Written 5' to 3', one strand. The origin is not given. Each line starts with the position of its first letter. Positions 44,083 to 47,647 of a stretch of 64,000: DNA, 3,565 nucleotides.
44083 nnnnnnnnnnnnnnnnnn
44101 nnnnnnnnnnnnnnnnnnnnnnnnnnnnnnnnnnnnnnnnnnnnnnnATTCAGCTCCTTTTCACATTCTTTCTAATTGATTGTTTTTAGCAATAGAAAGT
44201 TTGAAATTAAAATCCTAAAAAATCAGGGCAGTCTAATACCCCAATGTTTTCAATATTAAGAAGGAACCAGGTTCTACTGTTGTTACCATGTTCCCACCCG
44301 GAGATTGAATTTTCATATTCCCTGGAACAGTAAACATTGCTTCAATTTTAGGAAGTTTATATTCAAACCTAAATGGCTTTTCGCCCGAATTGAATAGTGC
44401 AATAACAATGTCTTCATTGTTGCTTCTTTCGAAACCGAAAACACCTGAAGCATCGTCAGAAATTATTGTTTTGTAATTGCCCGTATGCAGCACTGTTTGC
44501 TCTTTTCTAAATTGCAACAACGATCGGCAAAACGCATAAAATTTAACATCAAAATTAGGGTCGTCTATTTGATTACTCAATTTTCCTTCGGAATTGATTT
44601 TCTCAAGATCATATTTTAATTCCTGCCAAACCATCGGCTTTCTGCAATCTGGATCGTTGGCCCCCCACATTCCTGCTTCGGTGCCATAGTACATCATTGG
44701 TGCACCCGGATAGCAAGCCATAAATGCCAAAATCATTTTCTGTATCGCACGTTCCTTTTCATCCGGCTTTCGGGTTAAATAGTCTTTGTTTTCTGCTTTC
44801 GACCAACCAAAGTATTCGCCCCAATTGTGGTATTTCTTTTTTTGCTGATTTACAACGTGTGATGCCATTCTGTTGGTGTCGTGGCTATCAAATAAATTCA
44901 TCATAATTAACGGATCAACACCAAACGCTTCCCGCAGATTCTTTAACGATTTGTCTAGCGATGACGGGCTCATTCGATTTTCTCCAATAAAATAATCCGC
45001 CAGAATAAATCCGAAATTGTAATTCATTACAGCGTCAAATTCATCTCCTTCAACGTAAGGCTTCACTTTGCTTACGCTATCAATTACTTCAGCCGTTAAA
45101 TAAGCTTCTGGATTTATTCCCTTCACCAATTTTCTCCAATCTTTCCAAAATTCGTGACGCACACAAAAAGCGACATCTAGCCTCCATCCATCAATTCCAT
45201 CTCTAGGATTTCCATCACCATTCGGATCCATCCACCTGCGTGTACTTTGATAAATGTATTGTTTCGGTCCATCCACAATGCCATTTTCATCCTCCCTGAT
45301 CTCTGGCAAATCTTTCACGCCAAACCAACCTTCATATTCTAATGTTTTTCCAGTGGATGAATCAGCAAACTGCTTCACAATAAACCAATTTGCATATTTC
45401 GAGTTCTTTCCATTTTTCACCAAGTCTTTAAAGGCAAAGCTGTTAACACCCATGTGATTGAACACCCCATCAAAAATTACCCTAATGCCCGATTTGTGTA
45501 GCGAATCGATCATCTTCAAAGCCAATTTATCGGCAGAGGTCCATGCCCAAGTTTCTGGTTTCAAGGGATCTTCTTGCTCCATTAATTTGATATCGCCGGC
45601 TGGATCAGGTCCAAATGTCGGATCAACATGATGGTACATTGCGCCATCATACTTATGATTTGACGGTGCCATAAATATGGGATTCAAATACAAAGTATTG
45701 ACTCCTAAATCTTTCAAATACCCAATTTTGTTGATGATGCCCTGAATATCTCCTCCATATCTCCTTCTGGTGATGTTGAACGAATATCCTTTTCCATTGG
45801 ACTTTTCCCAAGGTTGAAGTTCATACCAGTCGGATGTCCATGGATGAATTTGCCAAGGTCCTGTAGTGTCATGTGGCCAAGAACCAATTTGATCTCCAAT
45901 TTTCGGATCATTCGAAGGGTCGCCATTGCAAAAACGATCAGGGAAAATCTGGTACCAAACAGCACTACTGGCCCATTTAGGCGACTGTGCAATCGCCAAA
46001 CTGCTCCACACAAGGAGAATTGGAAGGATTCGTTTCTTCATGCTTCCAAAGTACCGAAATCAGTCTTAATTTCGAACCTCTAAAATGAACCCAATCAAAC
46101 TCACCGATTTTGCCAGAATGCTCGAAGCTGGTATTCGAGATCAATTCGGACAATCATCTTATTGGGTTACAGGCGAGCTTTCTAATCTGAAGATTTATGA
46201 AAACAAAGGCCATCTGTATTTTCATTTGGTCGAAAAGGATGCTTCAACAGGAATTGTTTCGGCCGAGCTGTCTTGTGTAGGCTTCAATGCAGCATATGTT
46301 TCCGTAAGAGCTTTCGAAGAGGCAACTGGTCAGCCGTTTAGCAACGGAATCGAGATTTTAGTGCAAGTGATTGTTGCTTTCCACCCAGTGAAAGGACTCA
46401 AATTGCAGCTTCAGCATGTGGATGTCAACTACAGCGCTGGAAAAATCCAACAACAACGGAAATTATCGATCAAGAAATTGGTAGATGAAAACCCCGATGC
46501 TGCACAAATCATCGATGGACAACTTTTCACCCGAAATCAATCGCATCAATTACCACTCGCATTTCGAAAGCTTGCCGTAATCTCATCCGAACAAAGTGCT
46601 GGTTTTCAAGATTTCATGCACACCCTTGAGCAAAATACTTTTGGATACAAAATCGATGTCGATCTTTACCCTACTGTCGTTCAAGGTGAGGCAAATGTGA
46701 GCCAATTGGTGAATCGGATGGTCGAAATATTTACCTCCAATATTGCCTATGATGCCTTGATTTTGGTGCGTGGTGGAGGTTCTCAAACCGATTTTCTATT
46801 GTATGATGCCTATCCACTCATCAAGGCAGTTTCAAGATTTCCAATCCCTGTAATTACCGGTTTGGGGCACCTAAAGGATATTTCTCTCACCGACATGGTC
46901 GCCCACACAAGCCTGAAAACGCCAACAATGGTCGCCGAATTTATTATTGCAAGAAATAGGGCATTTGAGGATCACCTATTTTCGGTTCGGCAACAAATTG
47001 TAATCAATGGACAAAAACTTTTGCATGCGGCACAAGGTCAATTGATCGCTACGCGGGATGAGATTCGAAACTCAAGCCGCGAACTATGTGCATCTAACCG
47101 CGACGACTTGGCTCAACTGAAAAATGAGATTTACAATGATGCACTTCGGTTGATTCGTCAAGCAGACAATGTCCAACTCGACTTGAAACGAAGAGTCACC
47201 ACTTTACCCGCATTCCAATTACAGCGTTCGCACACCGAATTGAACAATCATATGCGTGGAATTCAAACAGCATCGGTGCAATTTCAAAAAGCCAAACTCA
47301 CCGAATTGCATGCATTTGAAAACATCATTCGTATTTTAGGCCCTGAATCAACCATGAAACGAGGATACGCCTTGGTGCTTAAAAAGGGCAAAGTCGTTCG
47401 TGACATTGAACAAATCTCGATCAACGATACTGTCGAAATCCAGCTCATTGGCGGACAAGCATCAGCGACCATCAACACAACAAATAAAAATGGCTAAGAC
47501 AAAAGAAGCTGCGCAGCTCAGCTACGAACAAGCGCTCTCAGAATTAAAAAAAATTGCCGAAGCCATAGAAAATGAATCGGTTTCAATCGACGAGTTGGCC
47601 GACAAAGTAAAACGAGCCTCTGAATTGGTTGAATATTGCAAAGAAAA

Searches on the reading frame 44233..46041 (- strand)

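Call 34: search_protein_families(library=pfam, proteins=[window:44233-46041:-], max_evalue=0.00001)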
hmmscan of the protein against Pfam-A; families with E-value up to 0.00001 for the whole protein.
window:44233-46041:- (602 aa): 1 family
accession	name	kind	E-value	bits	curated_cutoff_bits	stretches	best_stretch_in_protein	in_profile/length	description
PF00128.31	Alpha-amylase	-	1.2e-50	173.6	22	2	176-521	71-446/446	Alpha amylase, catalytic domain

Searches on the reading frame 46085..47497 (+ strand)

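Call 34: search_protein_families(library=pfam, proteins=[window:46085-47497:+], max_evalue=0.00001)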
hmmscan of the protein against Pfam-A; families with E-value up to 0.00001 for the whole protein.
window:46085-47497:+ (470 aa): 2 families
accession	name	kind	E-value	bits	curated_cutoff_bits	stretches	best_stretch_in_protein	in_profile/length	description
PF02601.20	Exonuc_VII_L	-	3e-62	211.4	35.9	1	147-461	1-314/315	Exonuclease VII, large subunit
PF13742.12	tRNA_anti_2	-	2.6e-13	50.5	27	1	10-112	7-94/95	OB-fold nucleic acid binding domain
